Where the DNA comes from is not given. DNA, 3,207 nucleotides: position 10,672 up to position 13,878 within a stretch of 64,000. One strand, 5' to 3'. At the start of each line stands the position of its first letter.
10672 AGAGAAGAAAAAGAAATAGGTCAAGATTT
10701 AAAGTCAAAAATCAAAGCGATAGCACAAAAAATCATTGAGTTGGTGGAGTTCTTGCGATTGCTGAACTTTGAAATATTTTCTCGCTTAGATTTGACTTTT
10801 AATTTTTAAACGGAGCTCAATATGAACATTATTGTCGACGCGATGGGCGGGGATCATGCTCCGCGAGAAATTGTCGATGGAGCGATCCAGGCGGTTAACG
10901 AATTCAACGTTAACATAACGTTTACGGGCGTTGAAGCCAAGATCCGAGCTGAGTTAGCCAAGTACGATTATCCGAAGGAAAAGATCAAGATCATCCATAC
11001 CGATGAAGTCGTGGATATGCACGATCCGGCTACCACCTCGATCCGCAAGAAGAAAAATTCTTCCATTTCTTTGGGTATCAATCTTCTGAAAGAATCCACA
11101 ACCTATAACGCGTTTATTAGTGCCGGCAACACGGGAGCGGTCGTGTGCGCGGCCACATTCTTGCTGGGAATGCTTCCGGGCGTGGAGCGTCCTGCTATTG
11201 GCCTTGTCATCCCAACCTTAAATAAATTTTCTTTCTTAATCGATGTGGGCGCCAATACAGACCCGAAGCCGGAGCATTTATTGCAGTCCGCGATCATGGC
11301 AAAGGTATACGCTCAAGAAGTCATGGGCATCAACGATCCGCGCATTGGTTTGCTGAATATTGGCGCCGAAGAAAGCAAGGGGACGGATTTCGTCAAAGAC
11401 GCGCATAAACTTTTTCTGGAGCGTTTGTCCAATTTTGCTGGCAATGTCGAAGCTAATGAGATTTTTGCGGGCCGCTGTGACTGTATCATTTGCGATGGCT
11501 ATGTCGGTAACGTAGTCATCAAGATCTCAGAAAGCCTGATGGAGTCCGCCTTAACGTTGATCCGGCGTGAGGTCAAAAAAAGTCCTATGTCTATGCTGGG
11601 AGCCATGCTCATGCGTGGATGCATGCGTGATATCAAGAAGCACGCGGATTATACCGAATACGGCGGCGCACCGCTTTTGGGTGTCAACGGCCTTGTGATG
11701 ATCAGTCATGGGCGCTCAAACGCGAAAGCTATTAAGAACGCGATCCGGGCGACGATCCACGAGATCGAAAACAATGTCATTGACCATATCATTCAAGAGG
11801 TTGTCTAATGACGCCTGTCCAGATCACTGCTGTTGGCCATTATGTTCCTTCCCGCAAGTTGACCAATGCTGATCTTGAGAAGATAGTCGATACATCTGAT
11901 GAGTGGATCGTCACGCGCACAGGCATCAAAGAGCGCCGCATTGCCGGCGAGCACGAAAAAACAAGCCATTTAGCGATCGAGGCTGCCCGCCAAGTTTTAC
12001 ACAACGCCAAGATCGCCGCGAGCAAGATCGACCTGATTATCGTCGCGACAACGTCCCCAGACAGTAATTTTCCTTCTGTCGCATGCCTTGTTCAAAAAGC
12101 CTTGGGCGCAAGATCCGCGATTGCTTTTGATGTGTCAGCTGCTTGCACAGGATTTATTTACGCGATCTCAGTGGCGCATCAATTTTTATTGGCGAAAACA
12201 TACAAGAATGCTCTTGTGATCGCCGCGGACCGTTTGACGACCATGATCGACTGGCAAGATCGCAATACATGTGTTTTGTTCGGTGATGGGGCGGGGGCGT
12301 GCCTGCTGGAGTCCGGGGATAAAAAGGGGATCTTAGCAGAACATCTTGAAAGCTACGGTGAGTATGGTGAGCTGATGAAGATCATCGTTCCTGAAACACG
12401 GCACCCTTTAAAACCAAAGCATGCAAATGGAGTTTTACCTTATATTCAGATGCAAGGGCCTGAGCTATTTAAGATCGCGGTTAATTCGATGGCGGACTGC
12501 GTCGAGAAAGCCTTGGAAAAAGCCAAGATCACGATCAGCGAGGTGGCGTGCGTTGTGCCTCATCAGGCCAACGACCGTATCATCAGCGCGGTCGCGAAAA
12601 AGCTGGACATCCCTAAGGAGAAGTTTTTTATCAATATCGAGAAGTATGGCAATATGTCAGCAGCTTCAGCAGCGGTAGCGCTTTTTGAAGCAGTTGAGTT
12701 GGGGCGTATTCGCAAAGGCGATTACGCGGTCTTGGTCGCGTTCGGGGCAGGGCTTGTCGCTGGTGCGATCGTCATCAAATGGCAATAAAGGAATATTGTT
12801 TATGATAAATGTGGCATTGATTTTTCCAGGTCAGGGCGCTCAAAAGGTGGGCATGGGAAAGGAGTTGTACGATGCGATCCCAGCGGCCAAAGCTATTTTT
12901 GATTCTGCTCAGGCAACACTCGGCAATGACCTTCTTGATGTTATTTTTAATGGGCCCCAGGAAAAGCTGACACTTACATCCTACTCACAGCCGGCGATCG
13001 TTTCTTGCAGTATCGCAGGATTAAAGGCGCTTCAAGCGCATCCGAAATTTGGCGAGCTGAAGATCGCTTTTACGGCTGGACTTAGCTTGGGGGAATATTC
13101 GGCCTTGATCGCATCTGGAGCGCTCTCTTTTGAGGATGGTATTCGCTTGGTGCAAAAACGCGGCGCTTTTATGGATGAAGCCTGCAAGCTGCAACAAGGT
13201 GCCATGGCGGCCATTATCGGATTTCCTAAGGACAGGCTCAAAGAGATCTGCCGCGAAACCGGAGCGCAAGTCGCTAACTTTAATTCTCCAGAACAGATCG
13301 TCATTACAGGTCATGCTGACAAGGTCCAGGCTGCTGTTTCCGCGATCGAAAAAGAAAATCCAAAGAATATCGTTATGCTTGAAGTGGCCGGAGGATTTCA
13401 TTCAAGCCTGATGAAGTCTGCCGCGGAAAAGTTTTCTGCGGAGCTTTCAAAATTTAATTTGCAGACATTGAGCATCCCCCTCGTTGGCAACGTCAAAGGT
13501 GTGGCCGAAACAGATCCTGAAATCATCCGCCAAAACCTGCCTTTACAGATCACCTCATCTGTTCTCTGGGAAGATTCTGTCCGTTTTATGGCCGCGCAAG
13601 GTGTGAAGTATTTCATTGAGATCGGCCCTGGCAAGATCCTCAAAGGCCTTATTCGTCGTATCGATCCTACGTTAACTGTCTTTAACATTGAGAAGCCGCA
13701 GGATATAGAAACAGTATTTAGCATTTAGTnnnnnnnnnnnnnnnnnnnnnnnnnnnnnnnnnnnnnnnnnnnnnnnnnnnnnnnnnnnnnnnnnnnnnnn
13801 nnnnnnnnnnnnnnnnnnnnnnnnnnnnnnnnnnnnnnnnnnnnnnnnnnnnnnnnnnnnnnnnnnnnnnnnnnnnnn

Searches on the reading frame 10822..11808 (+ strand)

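Call 91: search_protein_families(library=pfam, proteins=[window:10822-11808:+], max_evalue=0.00001)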
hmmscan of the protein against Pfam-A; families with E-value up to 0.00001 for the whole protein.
window:10822-11808:+ (328 aa): 1 family
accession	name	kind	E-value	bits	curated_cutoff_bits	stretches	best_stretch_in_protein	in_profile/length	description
PF02504.20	FA_synthesis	-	3e-104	349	29.1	1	1-320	1-322/324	Fatty acid synthesis protein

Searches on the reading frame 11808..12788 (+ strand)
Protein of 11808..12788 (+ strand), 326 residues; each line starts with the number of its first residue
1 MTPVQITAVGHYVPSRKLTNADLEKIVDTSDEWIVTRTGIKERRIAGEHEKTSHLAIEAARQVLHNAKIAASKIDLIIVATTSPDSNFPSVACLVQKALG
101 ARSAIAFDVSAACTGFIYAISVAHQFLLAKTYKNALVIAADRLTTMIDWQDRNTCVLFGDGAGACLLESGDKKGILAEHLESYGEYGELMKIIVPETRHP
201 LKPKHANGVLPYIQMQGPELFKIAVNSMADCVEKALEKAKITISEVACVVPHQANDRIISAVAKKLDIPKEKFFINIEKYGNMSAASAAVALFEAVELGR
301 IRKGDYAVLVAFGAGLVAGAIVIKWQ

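Call 91: search_protein_families(library=pfam, proteins=[window:11808-12788:+], max_evalue=0.00001)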
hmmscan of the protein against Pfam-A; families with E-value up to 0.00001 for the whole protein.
window:11808-12788:+ (326 aa): 3 families
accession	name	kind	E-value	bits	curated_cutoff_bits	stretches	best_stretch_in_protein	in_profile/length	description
PF08541.16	ACP_syn_III_C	-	2e-33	114.9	26.6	1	236-325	1-90/90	3-Oxoacyl-[acyl-carrier-protein (ACP)] synthase III C terminal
PF08545.16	ACP_syn_III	-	2.6e-29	101.4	24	1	107-184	1-80/80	3-Oxoacyl-[acyl-carrier-protein (ACP)] synthase III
PF08392.18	FAE1_CUT1_RppA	-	1.8e-06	28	27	1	45-167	76-203/290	FAE1/Type III polyketide synthase-like protein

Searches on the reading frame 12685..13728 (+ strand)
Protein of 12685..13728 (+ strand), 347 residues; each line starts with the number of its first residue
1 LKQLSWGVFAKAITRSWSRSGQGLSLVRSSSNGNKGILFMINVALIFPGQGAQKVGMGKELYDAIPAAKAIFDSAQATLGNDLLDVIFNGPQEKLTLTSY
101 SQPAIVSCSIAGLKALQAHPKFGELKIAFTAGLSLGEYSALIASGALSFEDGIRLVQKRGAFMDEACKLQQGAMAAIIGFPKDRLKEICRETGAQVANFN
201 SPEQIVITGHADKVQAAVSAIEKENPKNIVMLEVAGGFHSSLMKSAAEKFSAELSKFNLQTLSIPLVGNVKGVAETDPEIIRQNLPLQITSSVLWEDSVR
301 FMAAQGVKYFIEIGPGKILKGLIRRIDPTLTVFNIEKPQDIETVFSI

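Call 91: search_protein_families(library=pfam, proteins=[window:12685-13728:+], max_evalue=0.00001)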
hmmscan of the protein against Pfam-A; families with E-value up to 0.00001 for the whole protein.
window:12685-13728:+ (347 aa): 1 family
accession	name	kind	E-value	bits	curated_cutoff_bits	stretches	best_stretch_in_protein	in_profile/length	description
PF00698.26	Acyl_transf_1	-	4.5e-34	118.8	32.7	1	46-316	3-268/319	Acyl transferase domain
